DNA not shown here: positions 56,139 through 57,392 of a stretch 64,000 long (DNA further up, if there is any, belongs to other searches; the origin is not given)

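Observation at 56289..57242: Cysteine-free sortase-like protein immediately downstream of the LPRTG protein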

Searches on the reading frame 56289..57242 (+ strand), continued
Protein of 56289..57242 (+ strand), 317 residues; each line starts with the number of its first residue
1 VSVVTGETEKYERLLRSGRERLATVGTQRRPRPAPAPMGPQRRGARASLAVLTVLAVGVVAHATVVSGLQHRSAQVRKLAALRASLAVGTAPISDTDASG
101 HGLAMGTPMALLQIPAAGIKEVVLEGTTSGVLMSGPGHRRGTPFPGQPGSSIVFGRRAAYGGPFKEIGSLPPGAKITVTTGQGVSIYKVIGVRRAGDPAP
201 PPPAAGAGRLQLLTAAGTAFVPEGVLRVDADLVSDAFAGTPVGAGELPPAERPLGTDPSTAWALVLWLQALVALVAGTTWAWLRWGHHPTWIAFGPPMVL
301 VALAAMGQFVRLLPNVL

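Call 10: find_related_loci(query=A1, collection=genome_contigs, flank=10000)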
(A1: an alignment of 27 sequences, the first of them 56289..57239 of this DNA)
Query A1 (317 aa) in genome_contigs; peptide patterns used: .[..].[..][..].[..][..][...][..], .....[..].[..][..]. (x = any residue, [..] = any of these).
600 stretches matched a pattern (row limit reached: there are more); 162 encode a relative of the query (tblastn E <= 1e-3); the best 80 are kept; 80 distinct loci.
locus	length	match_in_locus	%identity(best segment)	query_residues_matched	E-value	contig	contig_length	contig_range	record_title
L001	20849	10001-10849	54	37-317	4e-92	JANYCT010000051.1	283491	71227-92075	MAG: Actinomycetes bacterium isolate 336R_metabinner_2 336R_k141_1604618, whole genome shotgun sequence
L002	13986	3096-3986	54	30-317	4e-90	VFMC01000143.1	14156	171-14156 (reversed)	MAG: Acidimicrobiaceae bacterium isolate X1_MaxBin.047 scaffold_4093, whole genome shotgun sequence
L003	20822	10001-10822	54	37-308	4e-87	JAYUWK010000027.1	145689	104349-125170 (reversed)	MAG: Actinomycetota bacterium isolate GL124_UP_metabat_89 GL124_UP_metabat_89_26, whole genome shotgun sequence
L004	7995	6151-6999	53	37-317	2e-86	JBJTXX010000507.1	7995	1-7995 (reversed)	MAG: Actinomycetota bacterium isolate samp_4443_VAMB_817 samp_4443_2026784, whole genome shotgun sequence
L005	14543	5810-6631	54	46-317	4e-86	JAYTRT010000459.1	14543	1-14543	MAG: Actinomycetota bacterium isolate GFS_4827 GFS_4827_458, whole genome shotgun sequence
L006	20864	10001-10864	51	32-317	4e-86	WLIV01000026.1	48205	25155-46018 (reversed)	MAG: Actinomycetota bacterium isolate UFOp-RH-14apr17-266 RH-14apr17-266-c26, whole genome shotgun sequence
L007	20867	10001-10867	53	28-316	2e-85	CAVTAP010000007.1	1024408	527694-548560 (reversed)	MAG: uncultured Actinomycetota bacterium isolate MFD04651.bin.1.172 genome assembly, contig: contig_2332, whole genome s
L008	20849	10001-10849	51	37-317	2e-85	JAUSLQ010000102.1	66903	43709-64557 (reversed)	MAG: Actinomycetota bacterium isolate E19_concoct.bin.17_sub E19_k141_326233, whole genome shotgun sequence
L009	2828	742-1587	51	37-316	9e-87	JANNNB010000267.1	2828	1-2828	MAG: Actinomycetes bacterium isolate SOY_35_metabat.192 SOY_35_k141_4319798, whole genome shotgun sequence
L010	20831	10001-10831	52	37-311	3e-84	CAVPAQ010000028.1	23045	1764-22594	MAG: uncultured Acidimicrobiaceae bacterium isolate MFD09779.bin.2.222 genome assembly, contig: contig_48494, whole geno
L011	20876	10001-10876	49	26-317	2e-83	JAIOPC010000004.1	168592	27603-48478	MAG: Actinomycetes bacterium isolate LakeFargette_0920_ALND_MAG_63_63 LacPavin_0920_ALND_scaffold_141357, whole genome s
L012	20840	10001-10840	52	40-317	2e-83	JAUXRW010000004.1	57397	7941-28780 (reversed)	MAG: Acidimicrobiales bacterium isolate C12_metabat.bin.16 C12_k141_643405, whole genome shotgun sequence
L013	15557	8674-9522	52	37-317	3e-83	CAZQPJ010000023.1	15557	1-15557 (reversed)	MAG TPA_asm: uncultured Bifidobacterium sp. isolate SRP124364_co1_122 genome assembly, contig: NODE_3947_length_15557_co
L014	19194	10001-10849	52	37-317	2e-82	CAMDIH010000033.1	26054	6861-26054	MAG: Candidatus Microthrix parvicella RN1 isolate TH-08apr19-254 genome assembly, contig: TH-08apr19-C4883, whole genome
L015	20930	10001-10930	51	19-317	2e-82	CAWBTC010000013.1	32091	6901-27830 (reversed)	MAG: uncultured Acidimicrobiaceae bacterium isolate MFD04651.bin.1.239 genome assembly, contig: contig_33541, whole geno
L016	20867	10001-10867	52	31-317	6e-81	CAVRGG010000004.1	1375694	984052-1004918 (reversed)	MAG: uncultured Acidimicrobiaceae bacterium isolate MFD05442.bin.1.296 genome assembly, contig: contig_3356, whole genom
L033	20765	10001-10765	53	65-317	2e-77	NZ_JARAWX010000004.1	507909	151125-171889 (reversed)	Streptomyces sp. MI02-7b NODE_4_length_507909_cov_47.526825, whole genome shotgun sequence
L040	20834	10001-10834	53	42-317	1e-76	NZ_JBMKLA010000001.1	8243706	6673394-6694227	Streptomyces echiniscabiei strain WI04-05B 1, whole genome shotgun sequence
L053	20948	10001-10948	48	16-303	3e-75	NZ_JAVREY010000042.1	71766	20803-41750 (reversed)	Streptomyces gibsoniae strain DSM 41699 NODE_42_length_71766_cov_36.933961, whole genome shotgun sequence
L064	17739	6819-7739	51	24-317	7e-74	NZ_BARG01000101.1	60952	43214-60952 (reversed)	Streptomyces hokutonensis strain R1-NS-10, whole genome shotgun sequence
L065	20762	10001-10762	53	66-317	1e-73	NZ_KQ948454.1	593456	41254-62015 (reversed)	Streptomyces olivochromogenes strain DSM 40451 PRJNA299225_s004, whole genome shotgun sequence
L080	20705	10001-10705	56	79-311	9e-72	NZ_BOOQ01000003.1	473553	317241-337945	Planotetraspora silvatica strain NBRC 100141 sequence003, whole genome shotgun sequence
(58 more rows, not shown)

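Call 28: predict_structure(alignment_id=A2)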
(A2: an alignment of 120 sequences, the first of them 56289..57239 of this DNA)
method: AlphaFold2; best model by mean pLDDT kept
length: 317 residues; sequences in the alignment: 120
mean_pLDDT: 89.9   pTM: 0.81
mean pLDDT of the five models: 89.9, 89.3, 88.9, 88.4, 88.3
residues with pLDDT >= 90: 220; 70-90: 65; 50-70: 29; < 50: 3
segments of 3 or more residues with pLDDT < 50: 1-3
pLDDT, mean of each block of 10 residues (from residue 1): 55 62 61 88 91 88 88 96 98 95 97 97 95 95 97 83 88 98 98 96 97 91 94 96 87 90 95 96 96 95 91 80
secondary structure, 60 per line:
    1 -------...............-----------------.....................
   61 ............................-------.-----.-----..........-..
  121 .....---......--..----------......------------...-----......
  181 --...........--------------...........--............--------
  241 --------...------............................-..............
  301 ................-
elements in order: H8-22 H40-88 E108-114 E119-125 H129-134 E149-154 E175-180 E183-193 E208-218 E221-232 H258-285 H287-316

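Call 30: search_protein_representatives(alignment_id=A2)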
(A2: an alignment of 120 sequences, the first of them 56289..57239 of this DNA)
Query: 120 sequences, 315 profile positions. Proteins with E-value up to 0.001 (for the whole library): 9305; up to 1e-10: 3472; up to 1e-30: 533. The best 150 are listed.
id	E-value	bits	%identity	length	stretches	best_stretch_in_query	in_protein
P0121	9.6e-138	474.7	-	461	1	17-315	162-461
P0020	4.3e-133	459.4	-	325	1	21-315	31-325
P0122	1.9e-117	408.0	-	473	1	25-315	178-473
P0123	1.7e-113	395.0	-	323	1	24-315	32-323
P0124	8.8e-107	373.0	-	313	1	28-315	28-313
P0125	3.0e-105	368.0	-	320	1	26-314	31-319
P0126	2.6e-103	361.6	-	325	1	26-314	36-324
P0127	1.7e-101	355.6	-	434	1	25-315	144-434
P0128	5.0e-101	354.1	-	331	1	38-314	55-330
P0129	6.0e-101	353.8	-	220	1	99-315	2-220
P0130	1.2e-100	352.9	-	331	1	38-315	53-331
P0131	1.2e-100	352.9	-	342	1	10-315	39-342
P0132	4.1e-99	347.8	-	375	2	97-315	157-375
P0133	7.5e-99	347.0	-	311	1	17-315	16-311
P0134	2.5e-98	345.3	-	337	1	26-315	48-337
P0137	5.1e-97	340.9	-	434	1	36-315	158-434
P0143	1.0e-93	330.1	-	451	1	31-315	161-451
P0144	1.3e-93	329.8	-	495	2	29-246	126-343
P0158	1.5e-89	316.4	-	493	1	34-315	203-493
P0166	2.8e-87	308.9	-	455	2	22-234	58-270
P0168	3.6e-87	308.6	-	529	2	28-237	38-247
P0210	9.9e-75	267.7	-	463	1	16-315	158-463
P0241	9.2e-69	248.1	-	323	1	19-315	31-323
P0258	3.9e-66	239.5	-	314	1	19-314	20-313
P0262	1.7e-65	237.4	-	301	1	20-315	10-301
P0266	2.4e-65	236.9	-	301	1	24-314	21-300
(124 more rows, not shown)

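Call 32: fold_search(model_id=the predicted structure, library=pdb)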
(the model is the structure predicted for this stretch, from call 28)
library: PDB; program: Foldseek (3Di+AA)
matches with E <= 10: 254; with E <= 0.001: 121
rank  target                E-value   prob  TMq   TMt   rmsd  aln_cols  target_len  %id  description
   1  5uus_A                1.7e-10  1.00  0.36  0.54   9.8       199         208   22  SrtF sortase from Corynebacterium diphtheriae (released 2017-03-22)
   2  5uus_B                1.4e-09  1.00  0.36  0.53   9.8       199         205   20  SrtF sortase from Corynebacterium diphtheriae (released 2017-03-22)
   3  4d70_A                2.2e-09  1.00  0.41  0.78   3.7       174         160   20  Structural, biophysical and biochemical analyses of a Clostridium perfringens Sortase D5 transpeptidase (released 2015-07-15)
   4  7cg9                  2.6e-09  1.00  0.37  0.59  16.7       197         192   17  Crystal structure of pilin-specific sortase SrtC1 from Lactobacillus rhamnosus GG (released 2022-03-02)
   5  9m4u_A                4.2e-09  1.00  0.35  0.62   4.6       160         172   21  Crystal Structure of Sortase E mutant P94A from Thermobifida fusca (released 2026-03-04)
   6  4g1h                  4.5e-09  1.00  0.37  0.64   8.7       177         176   21  Group B Streptococcus Pilus Island 1 Sortase C2 (released 2012-12-05)
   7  5k9a                  4.5e-09  1.00  0.37  0.53  12.9       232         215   20  Sortase A from Corynebacterium diphtheriae (released 2016-06-15)
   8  9m2g_A                5.0e-09  1.00  0.34  0.62   4.4       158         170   22  Crystal Structure of the double mutant (Y128F and C222A) of Sortase E from Thermobifida fusca (released 2026-03-04)
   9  9m2n_A                5.3e-09  1.00  0.34  0.62   4.2       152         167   22  Crystal Structure of the double mutant (Y128A and C222A) of Sortase E mutant from Thermobifida fusca (released 2026-03-04)
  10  7d6t_B                5.3e-09  1.00  0.38  0.63   8.2       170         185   18  X-ray structure of Clostridium perfringens sortase C with the C-terminal cell wall sorting motif. (released 2021-06-02)
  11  6bwe_B                5.3e-09  1.00  0.37  0.61   5.8       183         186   18  Sortase A from Corynebacterium diphtheriae, lid mutant (released 2017-12-27)
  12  9m5i_A                6.4e-09  1.00  0.34  0.62   4.4       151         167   23  Crystal Structure of the double mutant (P94A and Y128F) of Sortase E from Thermobifida fusca (released 2026-03-11)
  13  9j0t_A                6.8e-09  1.00  0.34  0.60   4.1       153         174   22  Crystal Structure of Sortase E mutant - C222A from Thermobifida fusca (released 2025-08-06)
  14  9m6n_A                7.2e-09  1.00  0.34  0.63   4.3       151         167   24  Crystal Structure of the double mutant (P94A and C222A) of Sortase E from Thermobifida fusca (released 2026-03-11)
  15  6ixz_A                8.1e-09  1.00  0.38  0.62   7.8       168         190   19  X-ray structure of sortase C from Clostridium perfringens SM101 (released 2019-08-14)
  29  5go5                  3.6e-08  1.00  0.36  0.71   9.3       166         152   30  Structure of sortase E from Streptomyces avermitilis (released 2017-03-15)
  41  5utt_A                6.8e-08  1.00  0.37  0.62   3.5       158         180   23  SrtA sortase from Actinomyces oris (released 2017-03-01)
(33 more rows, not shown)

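Call 41: search_protein_families(library=pfam, proteins=[L040:7843-9825:+, L080:7718-9712:+, L014:12393-13634:+, L016:12268-13518:+, L014:5384-8224:+, L080:4268-7570:+, L014:13585-15573:+, L014:8793-9932:+], max_evalue=0.1)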
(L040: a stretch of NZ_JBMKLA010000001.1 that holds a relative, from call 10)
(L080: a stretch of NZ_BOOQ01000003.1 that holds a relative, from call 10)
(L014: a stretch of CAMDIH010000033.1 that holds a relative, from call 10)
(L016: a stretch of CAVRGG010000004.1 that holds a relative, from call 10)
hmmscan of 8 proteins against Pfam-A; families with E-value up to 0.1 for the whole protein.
L040:7843-9825:+ (660 aa): 6 families
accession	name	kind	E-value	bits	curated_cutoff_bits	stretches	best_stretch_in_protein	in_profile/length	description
PF16640.11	Big_3_5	-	2.8e-21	76.3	35.5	2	480-567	2-88/88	Bacterial Ig-like domain (group 3)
PF12849.12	PBP_like_2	-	6.4e-09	36.4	27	1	39-285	12-227/267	PBP superfamily domain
PF00041.27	fn3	-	5.1e-08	33.5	25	1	393-465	10-76/84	Fibronectin type III domain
PF24421.1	Ig_J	-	0.0014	19.2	29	1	399-467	28-95/104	Tip attachment protein J, Ig-like domain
PF16967.11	TcfC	-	0.0082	16.1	29.4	0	601-648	12-59/68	E-set like domain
PF13860.13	FlgD_ig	-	0.011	16.2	27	1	409-459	17-77/79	FlgD Ig-like domain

L080:7718-9712:+ (664 aa): 4 families
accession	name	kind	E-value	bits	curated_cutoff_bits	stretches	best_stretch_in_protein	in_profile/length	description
PF16640.11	Big_3_5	-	3.7e-24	85.5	35.5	2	485-570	2-87/88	Bacterial Ig-like domain (group 3)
PF07495.19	Y_Y_Y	-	0.027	14.8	26.6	1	418-466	10-54/65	Y_Y_Y domain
PF12484.13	PPE-SVP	-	0.031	15.6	23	1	458-501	7-50/80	PPE-SVP subfamily C-terminal region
PF24421.1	Ig_J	-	0.086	13.4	29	0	400-463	28-89/104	Tip attachment protein J, Ig-like domain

L014:12393-13634:+ (413 aa): 1 family
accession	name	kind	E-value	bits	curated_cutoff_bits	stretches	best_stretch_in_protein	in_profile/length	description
PF01721.23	Bacteriocin_II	-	0.047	14.2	24.5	0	155-171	17-33/34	Class II bacteriocin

L016:12268-13518:+ (416 aa): 0 families

L014:5384-8224:+ (946 aa): 0 families

L080:4268-7570:+ (1100 aa): 0 families

L014:13585-15573:+ (662 aa): 4 families
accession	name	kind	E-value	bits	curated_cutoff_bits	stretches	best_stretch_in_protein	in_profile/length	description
PF00041.27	fn3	-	9.2e-17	61.5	25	2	335-401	2-67/84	Fibronectin type III domain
PF25059.1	FN3_DSCAM-DSCAML_C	-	0.0018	19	39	1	291-322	44-75/89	DSCAM/DSCAML C-terminal Fn3-like domain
PF16656.11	Pur_ac_phosph_N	-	0.027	15.5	30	0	225-316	7-84/93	Purple acid Phosphatase, N-terminal domain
PF17425.8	Arylsulfotran_N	-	0.072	13.6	24.2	0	244-320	10-80/88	Arylsulfotransferase Ig-like domain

L014:8793-9932:+ (379 aa): 0 families

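Call 43: search_solved_structures(query=A2, max_evalue=0.01, show_alignments=5)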
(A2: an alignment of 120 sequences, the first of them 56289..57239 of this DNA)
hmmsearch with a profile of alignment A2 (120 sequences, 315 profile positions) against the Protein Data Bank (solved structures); distinct sequences matched with E-value up to 0.01: 27.
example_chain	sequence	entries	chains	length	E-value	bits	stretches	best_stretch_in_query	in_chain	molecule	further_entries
4d70_A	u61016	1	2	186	8.7e-17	64.2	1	91-188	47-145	SORTASE FAMILY PROTEIN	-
5uus_A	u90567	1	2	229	1.3e-14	57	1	100-194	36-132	Possible sortase-like protein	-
5go6_A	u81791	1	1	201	3.7e-14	55.5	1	98-185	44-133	Putative secreted protein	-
5go5_A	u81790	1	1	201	4e-14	55.4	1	98-185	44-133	sortase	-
5utt_A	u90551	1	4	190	6.1e-10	41.7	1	118-188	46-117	Sortase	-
8t28_A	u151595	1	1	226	3.3e-09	39.3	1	105-212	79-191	Class C sortase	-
4g1h_A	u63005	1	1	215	4.6e-08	35.5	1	96-195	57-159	Sortase family protein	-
2xwg_A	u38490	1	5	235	1.9e-07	33.5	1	97-189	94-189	SORTASE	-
2w1j_A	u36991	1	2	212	3.4e-07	32.7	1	96-189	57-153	PUTATIVE SORTASE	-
2wts_A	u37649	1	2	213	5.4e-07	32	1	96-189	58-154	PUTATIVE SORTASE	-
5cuw_A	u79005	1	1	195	1e-06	31.1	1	98-187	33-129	SrtE1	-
4d7w_A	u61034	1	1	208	2.3e-06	29.9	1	101-191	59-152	SORTASE FAMILY PROTEIN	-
6bwe_A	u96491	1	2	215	5.2e-06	28.8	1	105-212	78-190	Putative fimbrial associated sortase-like protein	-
5k9a_A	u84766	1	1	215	5.3e-06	28.7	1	105-212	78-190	Putative fimbrial associated sortase-like protein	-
3re9_A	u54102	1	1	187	7.2e-06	28.3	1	96-175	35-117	Sortase-like protein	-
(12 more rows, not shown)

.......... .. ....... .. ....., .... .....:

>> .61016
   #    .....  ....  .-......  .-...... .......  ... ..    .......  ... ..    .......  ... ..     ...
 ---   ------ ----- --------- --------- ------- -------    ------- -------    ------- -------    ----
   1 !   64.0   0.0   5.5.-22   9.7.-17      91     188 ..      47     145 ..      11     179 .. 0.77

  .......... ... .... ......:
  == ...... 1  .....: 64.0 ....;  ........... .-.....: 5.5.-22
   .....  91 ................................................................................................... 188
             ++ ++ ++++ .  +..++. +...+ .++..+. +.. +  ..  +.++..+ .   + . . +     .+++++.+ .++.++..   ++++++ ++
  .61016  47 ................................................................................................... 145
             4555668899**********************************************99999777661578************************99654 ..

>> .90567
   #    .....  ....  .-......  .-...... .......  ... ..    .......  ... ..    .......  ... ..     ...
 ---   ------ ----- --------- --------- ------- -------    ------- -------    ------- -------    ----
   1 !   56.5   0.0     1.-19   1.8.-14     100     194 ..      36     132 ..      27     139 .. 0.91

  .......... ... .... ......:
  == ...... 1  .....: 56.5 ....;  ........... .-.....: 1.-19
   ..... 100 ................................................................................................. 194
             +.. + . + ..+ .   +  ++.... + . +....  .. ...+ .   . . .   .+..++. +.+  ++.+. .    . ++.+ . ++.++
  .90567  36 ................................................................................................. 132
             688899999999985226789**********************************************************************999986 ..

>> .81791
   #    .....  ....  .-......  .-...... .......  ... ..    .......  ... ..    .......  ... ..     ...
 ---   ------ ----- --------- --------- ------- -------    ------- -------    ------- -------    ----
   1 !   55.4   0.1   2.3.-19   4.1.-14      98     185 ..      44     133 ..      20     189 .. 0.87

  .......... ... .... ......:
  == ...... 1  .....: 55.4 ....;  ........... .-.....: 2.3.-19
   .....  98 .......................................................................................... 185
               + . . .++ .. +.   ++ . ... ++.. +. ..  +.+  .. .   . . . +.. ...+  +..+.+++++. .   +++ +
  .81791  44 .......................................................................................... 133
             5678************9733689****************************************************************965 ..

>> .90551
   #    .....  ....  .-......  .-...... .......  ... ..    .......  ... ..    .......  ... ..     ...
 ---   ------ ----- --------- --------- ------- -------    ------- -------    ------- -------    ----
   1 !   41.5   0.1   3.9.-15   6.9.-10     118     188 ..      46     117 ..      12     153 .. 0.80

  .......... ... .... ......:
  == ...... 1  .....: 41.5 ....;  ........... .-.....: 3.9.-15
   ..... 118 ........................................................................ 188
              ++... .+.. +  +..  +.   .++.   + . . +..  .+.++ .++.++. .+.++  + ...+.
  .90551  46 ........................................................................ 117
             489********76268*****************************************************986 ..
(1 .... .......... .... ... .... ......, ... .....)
